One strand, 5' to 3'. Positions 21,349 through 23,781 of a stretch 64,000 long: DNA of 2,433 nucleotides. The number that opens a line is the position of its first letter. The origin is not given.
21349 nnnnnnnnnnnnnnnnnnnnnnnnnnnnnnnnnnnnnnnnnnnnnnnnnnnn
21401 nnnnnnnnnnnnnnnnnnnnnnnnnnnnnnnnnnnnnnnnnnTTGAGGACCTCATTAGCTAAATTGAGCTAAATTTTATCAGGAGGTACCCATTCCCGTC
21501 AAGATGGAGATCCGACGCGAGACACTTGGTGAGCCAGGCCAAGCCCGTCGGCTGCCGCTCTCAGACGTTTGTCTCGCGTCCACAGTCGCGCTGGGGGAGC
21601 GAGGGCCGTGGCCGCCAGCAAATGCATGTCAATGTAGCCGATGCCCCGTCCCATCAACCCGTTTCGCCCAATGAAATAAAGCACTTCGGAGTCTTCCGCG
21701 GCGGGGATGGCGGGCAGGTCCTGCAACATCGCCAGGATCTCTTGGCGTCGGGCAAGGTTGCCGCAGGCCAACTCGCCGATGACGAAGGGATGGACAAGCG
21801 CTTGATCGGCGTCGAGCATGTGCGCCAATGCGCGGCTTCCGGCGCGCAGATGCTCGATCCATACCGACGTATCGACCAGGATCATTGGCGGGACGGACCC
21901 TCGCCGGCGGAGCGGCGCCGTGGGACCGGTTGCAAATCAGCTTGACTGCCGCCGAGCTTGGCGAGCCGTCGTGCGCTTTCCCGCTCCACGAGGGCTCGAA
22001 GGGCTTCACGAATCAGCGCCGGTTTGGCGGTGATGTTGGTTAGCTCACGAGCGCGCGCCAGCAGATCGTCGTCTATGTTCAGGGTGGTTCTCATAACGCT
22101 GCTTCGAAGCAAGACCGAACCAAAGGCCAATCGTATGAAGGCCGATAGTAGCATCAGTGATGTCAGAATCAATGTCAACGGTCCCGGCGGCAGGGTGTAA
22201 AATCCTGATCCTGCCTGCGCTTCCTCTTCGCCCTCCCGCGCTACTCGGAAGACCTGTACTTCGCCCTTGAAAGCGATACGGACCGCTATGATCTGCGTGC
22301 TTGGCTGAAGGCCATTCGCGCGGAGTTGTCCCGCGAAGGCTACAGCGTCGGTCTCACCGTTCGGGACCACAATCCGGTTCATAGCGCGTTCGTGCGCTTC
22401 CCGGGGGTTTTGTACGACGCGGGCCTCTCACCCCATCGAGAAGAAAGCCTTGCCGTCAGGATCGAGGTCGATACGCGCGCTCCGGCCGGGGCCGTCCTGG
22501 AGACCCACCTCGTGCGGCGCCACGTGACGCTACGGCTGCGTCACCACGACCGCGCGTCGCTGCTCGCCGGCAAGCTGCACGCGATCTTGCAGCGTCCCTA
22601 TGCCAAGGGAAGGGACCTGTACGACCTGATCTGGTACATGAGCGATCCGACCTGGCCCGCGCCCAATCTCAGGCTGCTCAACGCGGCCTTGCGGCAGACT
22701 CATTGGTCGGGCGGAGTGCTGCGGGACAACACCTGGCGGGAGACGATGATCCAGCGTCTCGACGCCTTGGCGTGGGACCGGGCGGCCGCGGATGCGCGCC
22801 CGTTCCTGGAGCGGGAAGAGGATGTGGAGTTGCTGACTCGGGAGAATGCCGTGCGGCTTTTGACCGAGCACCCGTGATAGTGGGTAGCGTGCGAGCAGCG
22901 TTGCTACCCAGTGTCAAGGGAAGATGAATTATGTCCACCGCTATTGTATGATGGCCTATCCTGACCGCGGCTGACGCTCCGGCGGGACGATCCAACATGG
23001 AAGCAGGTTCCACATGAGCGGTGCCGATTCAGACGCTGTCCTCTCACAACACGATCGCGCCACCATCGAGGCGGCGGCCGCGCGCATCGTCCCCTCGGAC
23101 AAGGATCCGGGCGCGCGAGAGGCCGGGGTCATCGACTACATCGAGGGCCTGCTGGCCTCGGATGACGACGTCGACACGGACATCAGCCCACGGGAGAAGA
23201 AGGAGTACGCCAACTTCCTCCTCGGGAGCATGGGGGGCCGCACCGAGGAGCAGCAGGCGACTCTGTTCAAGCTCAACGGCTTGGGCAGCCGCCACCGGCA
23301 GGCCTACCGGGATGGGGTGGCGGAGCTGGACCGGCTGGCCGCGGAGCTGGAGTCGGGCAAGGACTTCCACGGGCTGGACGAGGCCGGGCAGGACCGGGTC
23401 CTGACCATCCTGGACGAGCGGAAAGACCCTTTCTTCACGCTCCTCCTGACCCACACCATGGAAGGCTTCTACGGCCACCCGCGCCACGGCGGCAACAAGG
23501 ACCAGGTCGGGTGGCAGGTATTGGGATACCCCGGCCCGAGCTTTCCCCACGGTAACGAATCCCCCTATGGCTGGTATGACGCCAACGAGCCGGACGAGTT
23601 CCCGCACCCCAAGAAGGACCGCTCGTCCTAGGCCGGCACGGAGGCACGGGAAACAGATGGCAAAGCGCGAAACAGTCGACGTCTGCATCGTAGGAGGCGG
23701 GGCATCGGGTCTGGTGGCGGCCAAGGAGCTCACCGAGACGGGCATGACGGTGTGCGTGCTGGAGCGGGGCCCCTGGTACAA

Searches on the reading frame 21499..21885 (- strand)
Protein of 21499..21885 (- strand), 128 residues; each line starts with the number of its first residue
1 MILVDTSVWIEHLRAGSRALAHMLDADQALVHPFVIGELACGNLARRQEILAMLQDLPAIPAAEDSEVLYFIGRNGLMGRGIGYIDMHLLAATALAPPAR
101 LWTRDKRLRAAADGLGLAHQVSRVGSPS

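Call 68: search_protein_families(library=pfam, proteins=[window:21499-21885:-], max_evalue=0.001)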
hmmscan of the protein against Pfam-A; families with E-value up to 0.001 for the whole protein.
window:21499-21885:- (128 aa): 1 family
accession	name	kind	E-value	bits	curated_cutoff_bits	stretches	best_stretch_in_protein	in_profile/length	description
PF01850.27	PIN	-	6e-06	27.3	23.6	1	2-112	1-118/120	PIN domain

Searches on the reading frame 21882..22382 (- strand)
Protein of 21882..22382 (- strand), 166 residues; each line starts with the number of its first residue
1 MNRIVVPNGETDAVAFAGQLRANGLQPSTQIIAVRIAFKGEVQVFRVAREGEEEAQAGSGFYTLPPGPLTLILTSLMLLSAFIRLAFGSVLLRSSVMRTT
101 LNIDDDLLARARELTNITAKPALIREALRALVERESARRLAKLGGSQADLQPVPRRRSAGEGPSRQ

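Call 68: search_protein_families(library=pfam, proteins=[window:21882-22382:-], max_evalue=0.001)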
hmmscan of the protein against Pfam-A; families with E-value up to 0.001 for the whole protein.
window:21882-22382:- (166 aa): 1 family
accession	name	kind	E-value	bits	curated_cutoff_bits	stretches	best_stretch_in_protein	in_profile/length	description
PF09957.15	VapB_antitoxin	-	2.3e-14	53.4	23.4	1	97-140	1-44/47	Bacterial antitoxin of type II TA system, VapB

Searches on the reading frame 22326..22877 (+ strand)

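Call 68: search_protein_families(library=pfam, proteins=[window:22326-22877:+], max_evalue=0.001)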
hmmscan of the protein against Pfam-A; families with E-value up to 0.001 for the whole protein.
window:22326-22877:+ (183 aa): 1 family
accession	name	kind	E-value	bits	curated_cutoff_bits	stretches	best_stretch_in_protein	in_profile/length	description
PF08843.17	AbiEii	-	7.3e-12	46.2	22.5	1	24-163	89-229/238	Nucleotidyl transferase AbiEii toxin, Type IV TA system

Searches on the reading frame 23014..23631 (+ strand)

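Call 68: search_protein_families(library=pfam, proteins=[window:23014-23631:+], max_evalue=0.001)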
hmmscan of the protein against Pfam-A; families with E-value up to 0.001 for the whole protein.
window:23014-23631:+ (205 aa): 1 family
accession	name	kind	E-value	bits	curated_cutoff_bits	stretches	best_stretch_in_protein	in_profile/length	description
PF13618.11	Gluconate_2-dh3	-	2.1e-24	86.8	23.4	1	13-174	2-135/135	Gluconate 2-dehydrogenase subunit 3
